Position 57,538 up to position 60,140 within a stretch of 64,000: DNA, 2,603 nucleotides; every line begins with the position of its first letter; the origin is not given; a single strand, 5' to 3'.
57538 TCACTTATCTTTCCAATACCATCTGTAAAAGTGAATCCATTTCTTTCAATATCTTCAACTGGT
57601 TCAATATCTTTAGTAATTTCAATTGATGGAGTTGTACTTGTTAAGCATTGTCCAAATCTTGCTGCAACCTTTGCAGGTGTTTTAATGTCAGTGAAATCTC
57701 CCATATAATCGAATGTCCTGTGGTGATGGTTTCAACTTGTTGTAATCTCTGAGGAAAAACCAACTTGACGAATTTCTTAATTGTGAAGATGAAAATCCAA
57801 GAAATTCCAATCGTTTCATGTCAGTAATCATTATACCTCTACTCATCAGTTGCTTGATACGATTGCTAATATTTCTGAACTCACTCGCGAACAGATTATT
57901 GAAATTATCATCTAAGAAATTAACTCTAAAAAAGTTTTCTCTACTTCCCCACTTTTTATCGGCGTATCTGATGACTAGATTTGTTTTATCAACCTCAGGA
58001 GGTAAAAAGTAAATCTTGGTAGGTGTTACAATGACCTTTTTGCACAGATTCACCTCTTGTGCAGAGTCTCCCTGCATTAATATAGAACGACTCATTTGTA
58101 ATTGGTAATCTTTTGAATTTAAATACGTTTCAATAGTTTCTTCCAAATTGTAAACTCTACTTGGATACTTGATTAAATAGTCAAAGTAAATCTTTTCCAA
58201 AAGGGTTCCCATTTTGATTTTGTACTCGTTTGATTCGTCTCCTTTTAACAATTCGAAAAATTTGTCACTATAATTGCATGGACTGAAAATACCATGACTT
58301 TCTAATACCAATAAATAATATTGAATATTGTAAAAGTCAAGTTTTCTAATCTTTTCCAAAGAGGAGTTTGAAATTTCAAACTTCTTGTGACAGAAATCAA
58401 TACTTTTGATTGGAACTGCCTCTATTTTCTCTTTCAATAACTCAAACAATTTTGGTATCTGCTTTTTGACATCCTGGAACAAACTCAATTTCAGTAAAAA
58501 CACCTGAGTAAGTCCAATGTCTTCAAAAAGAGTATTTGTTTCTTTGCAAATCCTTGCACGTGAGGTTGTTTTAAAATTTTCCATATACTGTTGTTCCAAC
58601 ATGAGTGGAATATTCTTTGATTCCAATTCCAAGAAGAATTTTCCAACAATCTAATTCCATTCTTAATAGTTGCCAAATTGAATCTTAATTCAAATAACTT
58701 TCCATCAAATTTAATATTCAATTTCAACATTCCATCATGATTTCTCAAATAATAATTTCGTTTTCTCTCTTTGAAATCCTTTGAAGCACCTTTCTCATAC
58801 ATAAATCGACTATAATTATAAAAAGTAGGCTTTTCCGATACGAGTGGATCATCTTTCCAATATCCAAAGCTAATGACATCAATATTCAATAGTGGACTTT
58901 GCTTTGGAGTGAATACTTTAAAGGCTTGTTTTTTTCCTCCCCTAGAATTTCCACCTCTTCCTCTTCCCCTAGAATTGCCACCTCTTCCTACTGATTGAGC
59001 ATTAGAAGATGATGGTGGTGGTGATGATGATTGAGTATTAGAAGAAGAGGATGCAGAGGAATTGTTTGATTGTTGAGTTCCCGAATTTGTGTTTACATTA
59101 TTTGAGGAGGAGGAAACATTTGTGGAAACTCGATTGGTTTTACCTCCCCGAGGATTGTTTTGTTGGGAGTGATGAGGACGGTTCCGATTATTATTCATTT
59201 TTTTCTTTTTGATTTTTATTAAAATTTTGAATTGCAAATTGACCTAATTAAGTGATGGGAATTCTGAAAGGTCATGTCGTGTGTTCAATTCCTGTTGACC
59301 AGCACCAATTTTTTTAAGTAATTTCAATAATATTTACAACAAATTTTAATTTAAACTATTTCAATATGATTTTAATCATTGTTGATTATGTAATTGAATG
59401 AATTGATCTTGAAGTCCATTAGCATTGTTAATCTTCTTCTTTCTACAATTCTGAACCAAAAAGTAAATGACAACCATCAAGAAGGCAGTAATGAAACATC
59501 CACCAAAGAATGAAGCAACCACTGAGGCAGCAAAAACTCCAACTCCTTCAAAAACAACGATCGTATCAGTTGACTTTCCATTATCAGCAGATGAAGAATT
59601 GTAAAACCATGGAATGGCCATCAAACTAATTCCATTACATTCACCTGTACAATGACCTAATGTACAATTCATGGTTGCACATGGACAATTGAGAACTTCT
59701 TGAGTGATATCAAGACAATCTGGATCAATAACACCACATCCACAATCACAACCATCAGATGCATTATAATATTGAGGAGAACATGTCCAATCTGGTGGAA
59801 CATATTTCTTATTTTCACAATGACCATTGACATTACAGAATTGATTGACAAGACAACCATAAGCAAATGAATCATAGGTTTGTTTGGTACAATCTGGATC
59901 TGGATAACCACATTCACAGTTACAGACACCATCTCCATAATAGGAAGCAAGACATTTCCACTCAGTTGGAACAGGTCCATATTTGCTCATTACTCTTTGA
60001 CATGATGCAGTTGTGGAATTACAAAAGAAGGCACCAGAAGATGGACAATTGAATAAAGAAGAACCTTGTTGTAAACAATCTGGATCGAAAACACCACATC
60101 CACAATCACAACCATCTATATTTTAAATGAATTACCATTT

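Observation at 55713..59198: RNAi-type RdRP interrupted by frameshift(s)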

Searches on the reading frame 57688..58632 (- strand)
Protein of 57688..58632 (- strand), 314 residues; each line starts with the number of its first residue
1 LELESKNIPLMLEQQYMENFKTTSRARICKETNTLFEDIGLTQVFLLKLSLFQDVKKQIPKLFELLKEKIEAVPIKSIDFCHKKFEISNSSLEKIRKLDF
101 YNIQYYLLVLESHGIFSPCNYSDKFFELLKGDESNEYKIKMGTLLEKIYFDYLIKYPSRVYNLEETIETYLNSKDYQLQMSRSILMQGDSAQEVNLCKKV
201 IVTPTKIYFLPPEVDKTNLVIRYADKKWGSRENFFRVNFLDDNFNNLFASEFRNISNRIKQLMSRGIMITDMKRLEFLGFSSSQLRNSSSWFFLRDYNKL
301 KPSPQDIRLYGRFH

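Call 5: search_protein_families(library=pfam, proteins=[window:57688-58632:-], max_evalue=0.01)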
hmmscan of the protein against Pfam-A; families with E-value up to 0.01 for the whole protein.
window:57688-58632:- (314 aa): 1 family
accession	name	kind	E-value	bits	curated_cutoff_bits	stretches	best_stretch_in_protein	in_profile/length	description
PF05183.17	RdRP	-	1.6e-14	54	23.8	1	202-295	1-93/582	RNA dependent RNA polymerase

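Call 32: search_protein_representatives(protein=window:57691-58632:-)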
Query: 314 residues. Proteins with E-value up to 0.001 (for the whole library): 503; up to 1e-10: 24; up to 1e-30: 0. The best 150 are listed.
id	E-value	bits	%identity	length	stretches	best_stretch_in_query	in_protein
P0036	3.8e-18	82.0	35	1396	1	39-294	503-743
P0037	6.0e-14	68.3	34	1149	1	82-298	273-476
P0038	6.0e-14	68.3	47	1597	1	195-293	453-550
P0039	6.2e-14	68.2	32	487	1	44-300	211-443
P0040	6.9e-14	68.1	36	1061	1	144-296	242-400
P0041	1.4e-13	67.1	43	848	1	179-294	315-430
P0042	1.7e-13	66.8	45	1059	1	168-295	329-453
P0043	5.7e-13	65.1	42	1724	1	196-296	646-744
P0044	1.2e-12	64.0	48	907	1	191-300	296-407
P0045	2.0e-12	63.3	41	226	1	189-298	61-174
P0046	3.0e-12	62.7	46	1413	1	196-310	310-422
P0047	4.0e-12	62.3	44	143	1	197-299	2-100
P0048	6.4e-12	61.6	33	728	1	54-298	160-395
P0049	6.5e-12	61.6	31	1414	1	96-294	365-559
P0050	7.7e-12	61.4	36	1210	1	183-303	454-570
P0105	1.5e-08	50.6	31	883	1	40-295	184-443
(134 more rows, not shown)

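Call 34: list_cluster_members(proteins=[P0036, P0037, P0039, P0040, P0041, P0042, P0048, P0024, P0038, P0105])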
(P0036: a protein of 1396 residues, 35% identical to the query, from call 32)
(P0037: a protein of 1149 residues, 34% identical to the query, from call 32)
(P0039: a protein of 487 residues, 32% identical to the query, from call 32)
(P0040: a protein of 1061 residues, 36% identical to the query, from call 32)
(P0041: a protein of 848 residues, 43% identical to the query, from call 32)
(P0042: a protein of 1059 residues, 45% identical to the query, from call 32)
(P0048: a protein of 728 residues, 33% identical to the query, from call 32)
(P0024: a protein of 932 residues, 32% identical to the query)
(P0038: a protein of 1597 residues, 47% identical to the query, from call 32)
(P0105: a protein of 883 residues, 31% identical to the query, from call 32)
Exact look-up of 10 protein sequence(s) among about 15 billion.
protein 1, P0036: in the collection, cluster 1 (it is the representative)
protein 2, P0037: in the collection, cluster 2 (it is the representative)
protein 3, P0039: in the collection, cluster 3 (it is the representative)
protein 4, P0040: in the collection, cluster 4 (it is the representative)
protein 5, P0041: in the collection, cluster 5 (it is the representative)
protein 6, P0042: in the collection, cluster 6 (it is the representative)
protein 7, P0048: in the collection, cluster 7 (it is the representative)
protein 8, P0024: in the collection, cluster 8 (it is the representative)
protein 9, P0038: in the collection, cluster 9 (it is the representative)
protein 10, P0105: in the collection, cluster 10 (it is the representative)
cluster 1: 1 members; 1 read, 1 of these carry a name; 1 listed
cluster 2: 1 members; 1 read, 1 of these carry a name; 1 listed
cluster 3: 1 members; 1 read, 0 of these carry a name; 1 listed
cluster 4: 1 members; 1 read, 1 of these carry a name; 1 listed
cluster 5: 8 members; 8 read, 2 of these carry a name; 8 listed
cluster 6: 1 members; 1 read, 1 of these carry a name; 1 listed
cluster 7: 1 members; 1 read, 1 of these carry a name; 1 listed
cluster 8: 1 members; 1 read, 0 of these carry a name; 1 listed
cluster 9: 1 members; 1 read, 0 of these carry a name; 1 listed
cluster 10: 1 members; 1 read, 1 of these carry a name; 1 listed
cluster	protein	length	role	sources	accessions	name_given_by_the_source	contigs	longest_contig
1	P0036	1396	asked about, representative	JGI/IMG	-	RNA-dependent RNA polymerase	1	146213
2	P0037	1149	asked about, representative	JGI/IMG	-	RNA-dependent RNA polymerase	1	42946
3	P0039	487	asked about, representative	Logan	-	-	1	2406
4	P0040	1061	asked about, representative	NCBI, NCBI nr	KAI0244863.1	hypothetical protein L0F63_000733 [Massospora cicadina]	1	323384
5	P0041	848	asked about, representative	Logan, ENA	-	-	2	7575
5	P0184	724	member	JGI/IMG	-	hypothetical protein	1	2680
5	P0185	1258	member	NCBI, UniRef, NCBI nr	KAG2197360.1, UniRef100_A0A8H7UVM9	hypothetical protein INT46_001610 [Mucor plumbeus] | RNA-dependent RNA polymerase n=1 Tax=Mucor plumbeus TaxID=97098 RepID=A0A8H7UVM9_9FUNG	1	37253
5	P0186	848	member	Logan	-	-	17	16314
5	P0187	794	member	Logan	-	-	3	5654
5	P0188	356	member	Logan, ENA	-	-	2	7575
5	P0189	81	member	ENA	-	-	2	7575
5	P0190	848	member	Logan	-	-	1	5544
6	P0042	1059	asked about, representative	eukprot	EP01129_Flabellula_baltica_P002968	TRINITY_DN12837_c0_g1_i1.p1 TRINITY_DN12837_c0_g1~~TRINITY_DN12837_c0_g1_i1.p1 ORF ...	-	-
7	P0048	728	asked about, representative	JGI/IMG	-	RNA-dependent RNA polymerase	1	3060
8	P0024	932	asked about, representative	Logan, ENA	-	-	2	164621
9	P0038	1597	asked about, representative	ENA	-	-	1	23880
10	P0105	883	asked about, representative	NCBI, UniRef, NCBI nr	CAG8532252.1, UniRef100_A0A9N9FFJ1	7758_t:CDS:2 [Ambispora leptoticha] | RNA-dependent RNA polymerase n=1 Tax=Ambispora leptoticha TaxID=144679 ...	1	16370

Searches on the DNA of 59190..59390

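Call 61: search_rna_families(source=window, start=59190, end=59390, threshold=evalue, max_evalue=1, show_alignments=2)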
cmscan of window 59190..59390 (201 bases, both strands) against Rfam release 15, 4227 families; matches with E-value up to 1: 0.
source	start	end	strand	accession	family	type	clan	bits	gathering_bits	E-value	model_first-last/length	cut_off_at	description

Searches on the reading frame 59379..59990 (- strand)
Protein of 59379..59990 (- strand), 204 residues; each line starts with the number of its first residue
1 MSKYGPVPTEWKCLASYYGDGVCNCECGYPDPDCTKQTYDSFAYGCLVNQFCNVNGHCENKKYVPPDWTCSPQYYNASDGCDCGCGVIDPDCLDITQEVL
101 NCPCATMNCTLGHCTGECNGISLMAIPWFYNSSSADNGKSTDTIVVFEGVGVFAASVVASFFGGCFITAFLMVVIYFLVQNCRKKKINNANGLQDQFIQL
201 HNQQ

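Call 14: find_encoding_contigs(protein=window:59379-59990:-, flank=10000, max_places=10)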
Protein window:59379-59990:- (204 aa): 1 contig read that carries it; 1 place shown.
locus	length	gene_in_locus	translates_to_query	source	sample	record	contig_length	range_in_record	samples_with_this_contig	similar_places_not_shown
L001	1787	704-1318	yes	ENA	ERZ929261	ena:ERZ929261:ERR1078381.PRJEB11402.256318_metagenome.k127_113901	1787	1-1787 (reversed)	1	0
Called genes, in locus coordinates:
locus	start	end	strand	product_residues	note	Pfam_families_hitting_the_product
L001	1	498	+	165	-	?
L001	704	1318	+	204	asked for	-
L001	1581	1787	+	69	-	?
